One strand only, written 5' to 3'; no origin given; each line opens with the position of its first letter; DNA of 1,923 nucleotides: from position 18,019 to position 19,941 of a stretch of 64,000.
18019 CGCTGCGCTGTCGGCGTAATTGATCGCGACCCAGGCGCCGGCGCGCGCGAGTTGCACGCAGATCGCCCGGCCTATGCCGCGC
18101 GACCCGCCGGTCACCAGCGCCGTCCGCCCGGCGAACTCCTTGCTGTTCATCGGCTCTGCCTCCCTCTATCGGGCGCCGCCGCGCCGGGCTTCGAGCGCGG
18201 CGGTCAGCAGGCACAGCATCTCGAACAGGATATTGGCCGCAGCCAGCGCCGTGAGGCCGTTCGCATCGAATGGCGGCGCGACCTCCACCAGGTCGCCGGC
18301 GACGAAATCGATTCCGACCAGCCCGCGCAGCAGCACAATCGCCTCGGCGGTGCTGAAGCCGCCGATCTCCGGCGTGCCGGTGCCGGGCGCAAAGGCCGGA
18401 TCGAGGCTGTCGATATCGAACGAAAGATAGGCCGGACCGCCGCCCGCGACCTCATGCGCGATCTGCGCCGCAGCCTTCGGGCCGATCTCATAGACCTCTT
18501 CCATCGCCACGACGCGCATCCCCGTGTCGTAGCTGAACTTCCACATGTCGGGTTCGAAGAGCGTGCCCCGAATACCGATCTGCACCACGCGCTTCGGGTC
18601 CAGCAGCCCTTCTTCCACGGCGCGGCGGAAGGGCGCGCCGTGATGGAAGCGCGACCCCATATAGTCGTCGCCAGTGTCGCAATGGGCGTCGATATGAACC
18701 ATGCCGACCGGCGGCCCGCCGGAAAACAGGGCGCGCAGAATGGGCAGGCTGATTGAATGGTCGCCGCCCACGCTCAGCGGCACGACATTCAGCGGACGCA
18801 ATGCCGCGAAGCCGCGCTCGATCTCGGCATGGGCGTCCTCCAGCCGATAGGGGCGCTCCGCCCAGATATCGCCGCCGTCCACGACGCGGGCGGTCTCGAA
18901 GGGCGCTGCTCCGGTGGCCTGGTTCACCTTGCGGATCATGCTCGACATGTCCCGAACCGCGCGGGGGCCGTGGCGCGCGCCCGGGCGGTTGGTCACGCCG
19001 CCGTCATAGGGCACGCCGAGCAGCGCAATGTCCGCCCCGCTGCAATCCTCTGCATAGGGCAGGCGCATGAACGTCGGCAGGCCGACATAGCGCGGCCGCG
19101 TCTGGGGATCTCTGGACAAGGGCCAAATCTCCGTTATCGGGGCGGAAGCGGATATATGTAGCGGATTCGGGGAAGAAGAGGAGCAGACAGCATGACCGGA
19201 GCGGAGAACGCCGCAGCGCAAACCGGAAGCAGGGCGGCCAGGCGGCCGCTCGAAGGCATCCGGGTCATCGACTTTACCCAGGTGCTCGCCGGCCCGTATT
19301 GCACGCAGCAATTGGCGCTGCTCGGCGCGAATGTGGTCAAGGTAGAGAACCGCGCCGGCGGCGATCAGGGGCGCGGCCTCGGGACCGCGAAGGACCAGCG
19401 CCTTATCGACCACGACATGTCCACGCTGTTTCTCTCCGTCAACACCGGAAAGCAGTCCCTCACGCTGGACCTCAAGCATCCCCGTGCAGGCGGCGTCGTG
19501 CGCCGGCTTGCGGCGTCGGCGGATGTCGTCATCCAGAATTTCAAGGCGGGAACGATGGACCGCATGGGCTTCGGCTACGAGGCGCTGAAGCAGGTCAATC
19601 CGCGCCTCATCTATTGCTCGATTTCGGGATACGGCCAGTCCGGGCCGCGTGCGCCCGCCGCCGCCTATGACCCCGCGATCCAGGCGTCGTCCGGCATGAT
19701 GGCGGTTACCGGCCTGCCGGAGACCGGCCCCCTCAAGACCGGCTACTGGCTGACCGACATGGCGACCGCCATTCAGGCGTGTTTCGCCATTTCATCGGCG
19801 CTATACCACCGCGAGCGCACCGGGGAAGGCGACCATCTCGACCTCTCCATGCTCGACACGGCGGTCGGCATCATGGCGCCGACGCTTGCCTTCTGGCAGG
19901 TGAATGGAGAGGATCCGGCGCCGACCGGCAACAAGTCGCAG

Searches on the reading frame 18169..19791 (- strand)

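Call 87: search_protein_families(library=pfam, proteins=[window:18169-19791:-], max_evalue=0.00001)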
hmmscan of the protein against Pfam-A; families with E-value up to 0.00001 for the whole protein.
window:18169-19791:- (541 aa): 1 family
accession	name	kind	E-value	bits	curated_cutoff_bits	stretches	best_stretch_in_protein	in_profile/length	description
PF00491.26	Arginase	-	6.9e-84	282.1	22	1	253-527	1-280/280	Arginase family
